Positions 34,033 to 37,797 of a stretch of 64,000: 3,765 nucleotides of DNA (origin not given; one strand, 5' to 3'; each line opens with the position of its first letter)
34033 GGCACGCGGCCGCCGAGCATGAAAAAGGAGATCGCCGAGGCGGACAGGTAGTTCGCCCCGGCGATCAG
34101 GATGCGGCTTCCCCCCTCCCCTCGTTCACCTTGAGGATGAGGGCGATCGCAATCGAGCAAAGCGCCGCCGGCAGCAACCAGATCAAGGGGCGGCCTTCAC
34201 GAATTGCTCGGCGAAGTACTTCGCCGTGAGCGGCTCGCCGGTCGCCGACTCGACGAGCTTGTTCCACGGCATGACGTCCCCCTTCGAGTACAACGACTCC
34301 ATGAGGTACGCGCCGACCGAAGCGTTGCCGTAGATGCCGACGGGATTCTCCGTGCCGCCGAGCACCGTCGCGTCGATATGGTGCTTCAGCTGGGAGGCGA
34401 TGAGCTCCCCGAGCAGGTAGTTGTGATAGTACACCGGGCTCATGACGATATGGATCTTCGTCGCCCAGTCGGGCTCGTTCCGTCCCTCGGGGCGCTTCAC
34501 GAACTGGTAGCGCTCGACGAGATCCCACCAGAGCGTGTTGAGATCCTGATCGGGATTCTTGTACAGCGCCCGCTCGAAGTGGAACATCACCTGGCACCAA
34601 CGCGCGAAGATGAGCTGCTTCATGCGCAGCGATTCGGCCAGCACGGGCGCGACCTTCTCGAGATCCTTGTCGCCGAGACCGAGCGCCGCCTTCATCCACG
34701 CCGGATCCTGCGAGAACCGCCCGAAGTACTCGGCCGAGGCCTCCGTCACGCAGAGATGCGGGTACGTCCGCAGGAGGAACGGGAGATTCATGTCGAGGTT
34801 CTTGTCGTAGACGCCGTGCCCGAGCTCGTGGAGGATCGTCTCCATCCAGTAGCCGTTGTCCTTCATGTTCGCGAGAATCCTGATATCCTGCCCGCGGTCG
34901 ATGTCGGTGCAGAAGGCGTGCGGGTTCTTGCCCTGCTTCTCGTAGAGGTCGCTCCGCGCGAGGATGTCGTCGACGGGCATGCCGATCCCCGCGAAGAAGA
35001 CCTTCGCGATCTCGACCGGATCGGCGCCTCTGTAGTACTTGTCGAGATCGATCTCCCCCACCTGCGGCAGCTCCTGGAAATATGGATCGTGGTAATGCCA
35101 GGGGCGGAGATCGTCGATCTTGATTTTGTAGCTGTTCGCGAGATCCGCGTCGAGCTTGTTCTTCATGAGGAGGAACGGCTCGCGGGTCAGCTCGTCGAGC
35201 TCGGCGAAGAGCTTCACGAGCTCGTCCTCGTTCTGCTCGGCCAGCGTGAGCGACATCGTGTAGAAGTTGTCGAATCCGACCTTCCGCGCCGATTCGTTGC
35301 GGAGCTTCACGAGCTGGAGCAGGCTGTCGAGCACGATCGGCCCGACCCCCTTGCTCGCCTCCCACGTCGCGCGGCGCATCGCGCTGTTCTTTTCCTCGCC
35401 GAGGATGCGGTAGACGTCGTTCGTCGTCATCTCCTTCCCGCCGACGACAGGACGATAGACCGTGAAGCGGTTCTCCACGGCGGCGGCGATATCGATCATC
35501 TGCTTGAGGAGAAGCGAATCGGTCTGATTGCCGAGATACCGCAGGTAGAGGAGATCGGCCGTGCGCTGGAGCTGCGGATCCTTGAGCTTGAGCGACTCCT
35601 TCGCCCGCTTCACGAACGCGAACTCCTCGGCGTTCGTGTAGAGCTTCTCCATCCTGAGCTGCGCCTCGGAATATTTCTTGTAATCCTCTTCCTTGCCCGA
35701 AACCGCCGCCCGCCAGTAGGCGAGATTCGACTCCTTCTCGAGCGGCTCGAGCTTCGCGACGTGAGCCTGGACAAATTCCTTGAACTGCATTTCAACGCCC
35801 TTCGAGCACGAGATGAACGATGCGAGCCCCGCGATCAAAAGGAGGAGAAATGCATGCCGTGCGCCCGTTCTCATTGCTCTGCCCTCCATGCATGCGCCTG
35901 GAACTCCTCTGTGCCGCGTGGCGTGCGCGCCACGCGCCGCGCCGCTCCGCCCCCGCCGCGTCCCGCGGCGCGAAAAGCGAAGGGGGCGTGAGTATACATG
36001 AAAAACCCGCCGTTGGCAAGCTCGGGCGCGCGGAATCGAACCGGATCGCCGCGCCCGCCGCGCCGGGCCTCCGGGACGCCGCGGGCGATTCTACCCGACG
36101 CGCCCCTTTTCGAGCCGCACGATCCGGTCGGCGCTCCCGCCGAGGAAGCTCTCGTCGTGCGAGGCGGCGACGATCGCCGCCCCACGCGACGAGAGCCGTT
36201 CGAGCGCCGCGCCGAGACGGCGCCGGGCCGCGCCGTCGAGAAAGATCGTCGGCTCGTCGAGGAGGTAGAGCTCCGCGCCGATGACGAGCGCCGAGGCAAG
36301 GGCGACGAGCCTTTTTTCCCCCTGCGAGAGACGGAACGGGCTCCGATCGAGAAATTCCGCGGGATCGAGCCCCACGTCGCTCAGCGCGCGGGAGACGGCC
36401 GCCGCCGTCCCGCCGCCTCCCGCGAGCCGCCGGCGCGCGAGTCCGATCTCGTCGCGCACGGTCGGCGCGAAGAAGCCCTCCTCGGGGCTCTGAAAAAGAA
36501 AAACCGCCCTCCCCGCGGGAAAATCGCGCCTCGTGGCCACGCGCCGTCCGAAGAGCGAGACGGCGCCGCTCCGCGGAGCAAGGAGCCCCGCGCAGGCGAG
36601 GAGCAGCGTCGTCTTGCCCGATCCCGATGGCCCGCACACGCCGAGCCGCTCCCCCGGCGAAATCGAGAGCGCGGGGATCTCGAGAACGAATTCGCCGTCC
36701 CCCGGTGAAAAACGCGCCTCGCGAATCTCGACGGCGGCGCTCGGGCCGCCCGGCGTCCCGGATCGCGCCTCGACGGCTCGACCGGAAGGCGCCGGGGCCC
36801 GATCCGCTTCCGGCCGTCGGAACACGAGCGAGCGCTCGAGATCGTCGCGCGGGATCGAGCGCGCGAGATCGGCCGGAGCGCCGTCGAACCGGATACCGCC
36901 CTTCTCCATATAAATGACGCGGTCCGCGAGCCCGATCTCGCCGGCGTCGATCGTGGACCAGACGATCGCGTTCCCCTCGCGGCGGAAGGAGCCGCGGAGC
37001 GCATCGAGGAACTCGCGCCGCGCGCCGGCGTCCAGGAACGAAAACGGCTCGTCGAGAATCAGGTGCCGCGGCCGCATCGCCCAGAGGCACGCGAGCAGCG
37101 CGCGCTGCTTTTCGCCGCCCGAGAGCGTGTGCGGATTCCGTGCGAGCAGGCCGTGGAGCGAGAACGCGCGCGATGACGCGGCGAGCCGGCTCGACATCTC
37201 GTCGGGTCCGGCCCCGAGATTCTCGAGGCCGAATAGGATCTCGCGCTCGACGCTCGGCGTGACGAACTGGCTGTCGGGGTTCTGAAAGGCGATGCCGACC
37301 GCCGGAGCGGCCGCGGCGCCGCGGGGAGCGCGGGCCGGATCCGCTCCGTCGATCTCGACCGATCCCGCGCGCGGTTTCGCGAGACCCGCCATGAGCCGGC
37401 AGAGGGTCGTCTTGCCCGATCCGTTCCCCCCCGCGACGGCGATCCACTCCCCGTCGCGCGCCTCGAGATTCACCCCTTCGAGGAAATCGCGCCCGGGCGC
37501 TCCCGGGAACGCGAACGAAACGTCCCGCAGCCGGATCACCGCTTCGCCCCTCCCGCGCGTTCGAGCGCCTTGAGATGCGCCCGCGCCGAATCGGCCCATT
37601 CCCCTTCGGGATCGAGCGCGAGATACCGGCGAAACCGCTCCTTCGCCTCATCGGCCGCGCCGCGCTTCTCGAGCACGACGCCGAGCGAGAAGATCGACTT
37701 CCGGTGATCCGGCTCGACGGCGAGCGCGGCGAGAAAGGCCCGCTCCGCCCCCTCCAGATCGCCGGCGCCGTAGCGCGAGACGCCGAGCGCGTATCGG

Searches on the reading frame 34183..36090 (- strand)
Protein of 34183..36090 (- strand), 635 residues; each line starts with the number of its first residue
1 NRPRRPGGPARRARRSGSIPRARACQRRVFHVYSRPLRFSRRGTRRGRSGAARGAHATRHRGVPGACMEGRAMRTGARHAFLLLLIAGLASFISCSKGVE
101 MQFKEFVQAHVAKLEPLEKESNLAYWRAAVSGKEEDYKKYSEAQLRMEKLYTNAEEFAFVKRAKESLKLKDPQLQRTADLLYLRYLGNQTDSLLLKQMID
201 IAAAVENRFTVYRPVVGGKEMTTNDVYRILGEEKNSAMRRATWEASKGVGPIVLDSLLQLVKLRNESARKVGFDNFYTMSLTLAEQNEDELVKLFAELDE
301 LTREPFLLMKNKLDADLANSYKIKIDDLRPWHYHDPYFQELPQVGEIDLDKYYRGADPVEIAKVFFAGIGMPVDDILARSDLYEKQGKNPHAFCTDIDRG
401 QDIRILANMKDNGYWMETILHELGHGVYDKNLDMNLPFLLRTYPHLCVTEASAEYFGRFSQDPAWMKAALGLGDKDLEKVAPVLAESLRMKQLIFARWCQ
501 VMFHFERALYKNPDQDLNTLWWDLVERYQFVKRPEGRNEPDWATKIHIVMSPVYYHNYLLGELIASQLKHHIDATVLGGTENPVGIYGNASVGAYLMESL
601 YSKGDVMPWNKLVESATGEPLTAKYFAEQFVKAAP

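Call 50: search_protein_families(library=pfam, proteins=[window:34183-36090:-], max_evalue=0.00001)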
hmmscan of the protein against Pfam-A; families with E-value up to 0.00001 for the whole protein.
window:34183-36090:- (635 aa): 3 families
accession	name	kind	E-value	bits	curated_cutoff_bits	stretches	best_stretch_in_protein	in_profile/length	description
PF01401.24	Peptidase_M2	-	1.1e-17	64.3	23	1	390-620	317-550/581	Angiotensin-converting enzyme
PF01432.26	Peptidase_M3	-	2.7e-11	43.9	27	1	381-626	190-451/457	Peptidase family M3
PF02074.21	Peptidase_M32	-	2.8e-11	43.2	25.1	0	554-629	410-484/489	Carboxypeptidase Taq (M32) metallopeptidase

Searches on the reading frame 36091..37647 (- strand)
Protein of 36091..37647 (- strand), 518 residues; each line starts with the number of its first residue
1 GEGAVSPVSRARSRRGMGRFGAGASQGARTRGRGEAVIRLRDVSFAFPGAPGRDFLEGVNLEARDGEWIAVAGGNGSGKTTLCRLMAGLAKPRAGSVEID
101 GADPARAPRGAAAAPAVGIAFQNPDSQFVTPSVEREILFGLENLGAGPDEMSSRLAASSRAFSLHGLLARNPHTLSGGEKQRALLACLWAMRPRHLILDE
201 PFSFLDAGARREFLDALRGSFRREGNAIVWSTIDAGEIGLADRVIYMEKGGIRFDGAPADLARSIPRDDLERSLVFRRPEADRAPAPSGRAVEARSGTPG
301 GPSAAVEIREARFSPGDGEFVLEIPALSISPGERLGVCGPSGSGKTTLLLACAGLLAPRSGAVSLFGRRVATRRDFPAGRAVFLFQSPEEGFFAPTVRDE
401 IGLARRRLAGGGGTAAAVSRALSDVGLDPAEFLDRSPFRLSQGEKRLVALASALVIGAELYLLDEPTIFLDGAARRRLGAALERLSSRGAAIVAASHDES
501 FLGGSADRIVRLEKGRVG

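Call 50: search_protein_families(library=pfam, proteins=[window:36091-37647:-], max_evalue=0.00001)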
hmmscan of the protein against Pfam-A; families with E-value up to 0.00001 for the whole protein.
window:36091-37647:- (518 aa): 4 families
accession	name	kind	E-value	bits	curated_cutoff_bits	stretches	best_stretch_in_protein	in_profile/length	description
PF00005.33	ABC_tran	-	1.4e-50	171.9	25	2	56-202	1-136/137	ABC transporter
PF13304.12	AAA_21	-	8.9e-20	72.4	27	1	436-500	234-301/304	AAA domain, putative AbiEii toxin, Type IV TA system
PF02463.25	SMC_N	-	5.2e-11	42.8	40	0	413-512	118-211/220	RecF/RecN/SMC N terminal domain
PF13555.12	AAA_29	-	5.9e-07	29.6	27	0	334-360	24-50/61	P-loop containing region of AAA domain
